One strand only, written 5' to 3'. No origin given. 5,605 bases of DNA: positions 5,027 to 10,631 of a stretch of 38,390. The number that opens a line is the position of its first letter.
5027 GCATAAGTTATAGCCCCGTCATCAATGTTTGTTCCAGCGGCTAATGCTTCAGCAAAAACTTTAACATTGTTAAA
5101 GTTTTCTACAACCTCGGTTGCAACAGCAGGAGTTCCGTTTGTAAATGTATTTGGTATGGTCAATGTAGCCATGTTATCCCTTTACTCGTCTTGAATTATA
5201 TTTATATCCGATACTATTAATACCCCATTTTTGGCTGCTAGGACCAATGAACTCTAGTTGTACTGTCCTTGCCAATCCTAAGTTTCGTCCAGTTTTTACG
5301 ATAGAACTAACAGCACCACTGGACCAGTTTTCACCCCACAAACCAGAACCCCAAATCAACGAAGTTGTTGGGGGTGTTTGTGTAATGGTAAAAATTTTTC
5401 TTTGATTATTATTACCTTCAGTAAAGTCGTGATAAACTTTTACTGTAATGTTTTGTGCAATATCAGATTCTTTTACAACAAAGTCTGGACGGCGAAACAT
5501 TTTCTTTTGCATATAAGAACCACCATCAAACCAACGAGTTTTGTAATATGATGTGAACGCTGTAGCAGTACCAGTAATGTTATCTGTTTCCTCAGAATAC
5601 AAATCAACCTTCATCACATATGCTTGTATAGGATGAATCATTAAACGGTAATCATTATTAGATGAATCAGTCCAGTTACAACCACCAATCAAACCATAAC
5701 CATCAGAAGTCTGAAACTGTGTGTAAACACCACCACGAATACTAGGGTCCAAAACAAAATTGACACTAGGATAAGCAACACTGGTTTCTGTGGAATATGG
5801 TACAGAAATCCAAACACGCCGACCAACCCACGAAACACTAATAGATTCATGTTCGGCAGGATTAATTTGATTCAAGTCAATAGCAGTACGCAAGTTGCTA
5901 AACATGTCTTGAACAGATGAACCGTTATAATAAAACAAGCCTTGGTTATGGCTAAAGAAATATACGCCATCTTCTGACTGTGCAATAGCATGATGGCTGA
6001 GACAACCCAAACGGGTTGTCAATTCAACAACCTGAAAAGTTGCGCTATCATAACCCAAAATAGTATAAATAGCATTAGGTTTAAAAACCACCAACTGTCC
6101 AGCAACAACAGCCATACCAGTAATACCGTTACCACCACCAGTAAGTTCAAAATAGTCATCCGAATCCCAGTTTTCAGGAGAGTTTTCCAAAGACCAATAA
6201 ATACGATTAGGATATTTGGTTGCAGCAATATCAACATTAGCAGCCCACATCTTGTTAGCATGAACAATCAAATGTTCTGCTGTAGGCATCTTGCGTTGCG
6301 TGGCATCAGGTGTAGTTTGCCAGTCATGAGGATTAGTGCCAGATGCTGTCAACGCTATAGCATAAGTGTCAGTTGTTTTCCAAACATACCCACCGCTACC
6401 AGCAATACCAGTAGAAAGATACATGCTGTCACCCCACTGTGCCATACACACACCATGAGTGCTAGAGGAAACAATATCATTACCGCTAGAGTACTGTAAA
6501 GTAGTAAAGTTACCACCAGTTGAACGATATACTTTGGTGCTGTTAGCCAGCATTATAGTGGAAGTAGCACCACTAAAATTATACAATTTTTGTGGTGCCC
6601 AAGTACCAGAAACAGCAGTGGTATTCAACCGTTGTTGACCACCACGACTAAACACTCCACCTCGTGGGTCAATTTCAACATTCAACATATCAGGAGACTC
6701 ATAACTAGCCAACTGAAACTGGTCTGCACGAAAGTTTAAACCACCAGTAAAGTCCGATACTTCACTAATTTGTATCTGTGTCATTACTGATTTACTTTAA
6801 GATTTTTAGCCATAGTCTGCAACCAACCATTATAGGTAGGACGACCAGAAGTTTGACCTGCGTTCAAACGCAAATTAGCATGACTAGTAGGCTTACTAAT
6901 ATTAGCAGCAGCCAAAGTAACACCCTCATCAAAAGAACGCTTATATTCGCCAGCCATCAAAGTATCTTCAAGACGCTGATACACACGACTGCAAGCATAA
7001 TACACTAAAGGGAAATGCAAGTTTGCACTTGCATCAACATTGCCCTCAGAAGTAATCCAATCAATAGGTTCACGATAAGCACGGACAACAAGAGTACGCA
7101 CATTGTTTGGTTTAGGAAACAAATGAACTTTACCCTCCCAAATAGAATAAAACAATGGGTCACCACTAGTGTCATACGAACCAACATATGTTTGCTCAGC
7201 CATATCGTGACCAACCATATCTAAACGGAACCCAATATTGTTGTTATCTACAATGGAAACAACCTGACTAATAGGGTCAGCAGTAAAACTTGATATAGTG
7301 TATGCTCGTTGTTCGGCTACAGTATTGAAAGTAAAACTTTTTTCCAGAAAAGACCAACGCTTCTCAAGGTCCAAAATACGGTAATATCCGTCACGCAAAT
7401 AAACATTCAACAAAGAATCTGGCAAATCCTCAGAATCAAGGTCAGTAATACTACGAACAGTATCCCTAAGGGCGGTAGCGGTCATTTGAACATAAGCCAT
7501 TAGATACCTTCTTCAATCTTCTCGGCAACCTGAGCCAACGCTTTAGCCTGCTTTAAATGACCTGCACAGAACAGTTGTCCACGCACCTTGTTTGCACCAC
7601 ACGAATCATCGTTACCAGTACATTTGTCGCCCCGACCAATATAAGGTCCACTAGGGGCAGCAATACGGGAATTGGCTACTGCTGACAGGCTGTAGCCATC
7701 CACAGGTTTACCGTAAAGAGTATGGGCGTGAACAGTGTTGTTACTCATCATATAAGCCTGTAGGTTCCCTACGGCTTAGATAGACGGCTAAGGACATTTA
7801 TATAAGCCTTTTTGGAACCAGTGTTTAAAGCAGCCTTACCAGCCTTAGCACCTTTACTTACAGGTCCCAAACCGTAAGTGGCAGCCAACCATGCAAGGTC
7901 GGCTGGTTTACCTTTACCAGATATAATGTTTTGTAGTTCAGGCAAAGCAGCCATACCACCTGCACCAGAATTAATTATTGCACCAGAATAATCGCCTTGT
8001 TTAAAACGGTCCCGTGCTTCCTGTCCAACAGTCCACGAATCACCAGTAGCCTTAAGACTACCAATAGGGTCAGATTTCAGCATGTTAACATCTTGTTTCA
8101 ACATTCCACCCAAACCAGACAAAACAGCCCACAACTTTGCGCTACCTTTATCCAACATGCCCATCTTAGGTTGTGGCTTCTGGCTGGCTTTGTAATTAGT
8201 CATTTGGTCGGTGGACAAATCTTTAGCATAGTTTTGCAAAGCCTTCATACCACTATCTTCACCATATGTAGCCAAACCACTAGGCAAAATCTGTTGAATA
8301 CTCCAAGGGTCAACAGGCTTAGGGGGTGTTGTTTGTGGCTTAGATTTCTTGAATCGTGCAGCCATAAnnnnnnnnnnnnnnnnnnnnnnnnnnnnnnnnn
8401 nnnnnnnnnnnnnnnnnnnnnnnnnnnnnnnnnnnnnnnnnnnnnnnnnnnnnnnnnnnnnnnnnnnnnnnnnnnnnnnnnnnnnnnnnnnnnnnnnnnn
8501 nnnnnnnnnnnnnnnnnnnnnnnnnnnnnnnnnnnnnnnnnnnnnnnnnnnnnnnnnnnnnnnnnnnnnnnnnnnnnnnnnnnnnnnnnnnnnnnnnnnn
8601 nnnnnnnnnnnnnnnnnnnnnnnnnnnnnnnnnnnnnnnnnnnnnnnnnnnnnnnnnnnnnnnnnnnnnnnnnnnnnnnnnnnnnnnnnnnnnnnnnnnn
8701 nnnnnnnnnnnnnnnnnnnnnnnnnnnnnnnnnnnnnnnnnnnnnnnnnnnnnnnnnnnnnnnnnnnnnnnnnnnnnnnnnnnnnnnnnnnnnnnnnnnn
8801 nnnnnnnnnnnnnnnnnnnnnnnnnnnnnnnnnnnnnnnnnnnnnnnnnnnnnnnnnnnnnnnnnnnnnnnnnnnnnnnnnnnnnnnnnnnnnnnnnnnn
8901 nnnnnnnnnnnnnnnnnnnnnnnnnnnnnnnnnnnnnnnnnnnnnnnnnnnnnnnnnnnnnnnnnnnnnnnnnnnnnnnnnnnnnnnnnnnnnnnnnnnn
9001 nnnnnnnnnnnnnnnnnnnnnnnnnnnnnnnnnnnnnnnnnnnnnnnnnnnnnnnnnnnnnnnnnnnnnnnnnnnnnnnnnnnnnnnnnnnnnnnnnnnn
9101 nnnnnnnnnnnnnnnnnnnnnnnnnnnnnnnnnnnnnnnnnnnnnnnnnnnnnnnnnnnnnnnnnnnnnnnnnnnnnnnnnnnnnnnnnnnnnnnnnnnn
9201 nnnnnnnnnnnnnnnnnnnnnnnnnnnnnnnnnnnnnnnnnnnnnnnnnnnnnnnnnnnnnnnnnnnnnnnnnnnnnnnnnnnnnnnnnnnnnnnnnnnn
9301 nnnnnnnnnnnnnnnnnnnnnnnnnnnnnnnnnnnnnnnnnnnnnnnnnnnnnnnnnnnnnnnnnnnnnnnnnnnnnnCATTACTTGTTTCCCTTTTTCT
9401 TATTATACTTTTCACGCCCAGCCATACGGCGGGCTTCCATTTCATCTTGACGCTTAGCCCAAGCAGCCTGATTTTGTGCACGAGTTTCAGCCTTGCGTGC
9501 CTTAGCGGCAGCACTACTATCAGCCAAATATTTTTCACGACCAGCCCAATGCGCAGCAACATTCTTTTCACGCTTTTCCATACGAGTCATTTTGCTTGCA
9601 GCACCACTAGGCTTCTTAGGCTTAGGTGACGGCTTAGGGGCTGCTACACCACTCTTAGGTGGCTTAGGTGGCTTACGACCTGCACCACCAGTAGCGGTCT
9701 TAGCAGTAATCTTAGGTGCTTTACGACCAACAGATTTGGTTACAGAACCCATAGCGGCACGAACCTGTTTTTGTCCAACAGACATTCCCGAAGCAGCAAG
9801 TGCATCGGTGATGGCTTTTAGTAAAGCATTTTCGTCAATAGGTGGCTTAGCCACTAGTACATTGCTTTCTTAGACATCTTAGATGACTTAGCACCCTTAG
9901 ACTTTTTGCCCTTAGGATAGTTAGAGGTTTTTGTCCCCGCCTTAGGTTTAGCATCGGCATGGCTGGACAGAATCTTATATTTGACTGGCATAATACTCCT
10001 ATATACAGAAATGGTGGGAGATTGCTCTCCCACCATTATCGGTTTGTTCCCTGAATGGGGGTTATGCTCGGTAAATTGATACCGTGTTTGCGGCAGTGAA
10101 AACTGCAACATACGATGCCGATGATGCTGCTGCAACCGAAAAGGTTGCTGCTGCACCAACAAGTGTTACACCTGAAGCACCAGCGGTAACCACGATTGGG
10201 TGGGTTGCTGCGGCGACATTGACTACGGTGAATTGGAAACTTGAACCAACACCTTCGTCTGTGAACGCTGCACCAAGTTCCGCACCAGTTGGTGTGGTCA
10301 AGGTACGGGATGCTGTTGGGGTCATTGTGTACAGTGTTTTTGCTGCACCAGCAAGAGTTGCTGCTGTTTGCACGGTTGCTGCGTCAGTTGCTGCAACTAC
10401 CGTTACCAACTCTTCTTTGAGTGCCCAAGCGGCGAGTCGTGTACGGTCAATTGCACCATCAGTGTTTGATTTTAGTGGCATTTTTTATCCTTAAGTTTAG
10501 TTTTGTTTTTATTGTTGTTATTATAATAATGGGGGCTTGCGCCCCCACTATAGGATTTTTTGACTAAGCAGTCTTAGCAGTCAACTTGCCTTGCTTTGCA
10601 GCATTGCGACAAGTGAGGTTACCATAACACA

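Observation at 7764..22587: Octamer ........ recurs at seven gene junctions, four times supplying the upstream stop codon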

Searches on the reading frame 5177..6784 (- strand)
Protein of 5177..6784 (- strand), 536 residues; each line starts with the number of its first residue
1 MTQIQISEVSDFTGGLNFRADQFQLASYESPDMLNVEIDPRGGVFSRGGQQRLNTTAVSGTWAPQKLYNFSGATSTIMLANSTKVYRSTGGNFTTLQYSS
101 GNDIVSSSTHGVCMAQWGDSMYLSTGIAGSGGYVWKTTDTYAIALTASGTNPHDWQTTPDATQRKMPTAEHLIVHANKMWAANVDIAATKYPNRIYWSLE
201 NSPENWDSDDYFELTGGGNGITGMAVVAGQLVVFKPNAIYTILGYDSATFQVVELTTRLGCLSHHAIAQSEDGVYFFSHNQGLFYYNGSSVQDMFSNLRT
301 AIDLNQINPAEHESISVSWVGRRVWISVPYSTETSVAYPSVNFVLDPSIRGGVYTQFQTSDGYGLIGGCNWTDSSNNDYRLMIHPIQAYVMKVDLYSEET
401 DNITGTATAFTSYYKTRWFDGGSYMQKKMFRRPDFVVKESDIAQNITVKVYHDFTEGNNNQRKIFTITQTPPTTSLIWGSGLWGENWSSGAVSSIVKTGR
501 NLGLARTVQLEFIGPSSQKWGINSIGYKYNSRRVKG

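Call 24: search_protein_families(library=pfam, proteins=[window:5177-6784:-], max_evalue=0.01)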
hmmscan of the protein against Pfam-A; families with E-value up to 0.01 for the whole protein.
window:5177-6784:- (536 aa): 0 families

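Call 25: search_protein_families(library=phrogs, proteins=[window:5177-6784:-])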
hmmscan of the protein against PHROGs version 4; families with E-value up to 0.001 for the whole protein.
window:5177-6784:- (536 aa): 2 families
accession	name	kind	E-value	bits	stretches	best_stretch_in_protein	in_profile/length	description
phrog_3287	-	head and packaging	2e-19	70.8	1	4-460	3-470/524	virion structural protein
phrog_511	-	head and packaging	1.2e-15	57.9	1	159-312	554-697/862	internal virion protein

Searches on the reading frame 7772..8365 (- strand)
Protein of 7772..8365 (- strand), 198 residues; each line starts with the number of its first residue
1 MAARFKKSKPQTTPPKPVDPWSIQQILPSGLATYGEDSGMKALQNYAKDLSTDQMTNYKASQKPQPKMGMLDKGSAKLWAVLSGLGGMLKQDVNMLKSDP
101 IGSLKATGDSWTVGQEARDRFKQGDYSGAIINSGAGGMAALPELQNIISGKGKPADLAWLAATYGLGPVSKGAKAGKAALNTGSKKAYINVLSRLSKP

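Call 24: search_protein_families(library=pfam, proteins=[window:7772-8365:-], max_evalue=0.01)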
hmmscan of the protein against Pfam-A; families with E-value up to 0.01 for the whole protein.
window:7772-8365:- (198 aa): 0 families

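Call 25: search_protein_families(library=phrogs, proteins=[window:7772-8365:-])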
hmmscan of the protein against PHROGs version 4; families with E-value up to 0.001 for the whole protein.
window:7772-8365:- (198 aa): 0 families

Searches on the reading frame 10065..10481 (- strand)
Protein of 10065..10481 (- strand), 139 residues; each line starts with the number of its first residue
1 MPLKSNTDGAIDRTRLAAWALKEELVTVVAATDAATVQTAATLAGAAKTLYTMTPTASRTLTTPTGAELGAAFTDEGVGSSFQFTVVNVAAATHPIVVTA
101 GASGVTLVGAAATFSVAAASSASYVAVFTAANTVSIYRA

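Call 25: search_protein_families(library=phrogs, proteins=[window:10065-10481:-])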
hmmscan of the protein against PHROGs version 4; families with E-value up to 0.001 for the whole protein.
window:10065-10481:- (139 aa): 1 family
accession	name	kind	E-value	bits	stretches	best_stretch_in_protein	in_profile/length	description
phrog_673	-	head and packaging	2.2e-06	28.8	1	27-125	146-237/260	head scaffolding protein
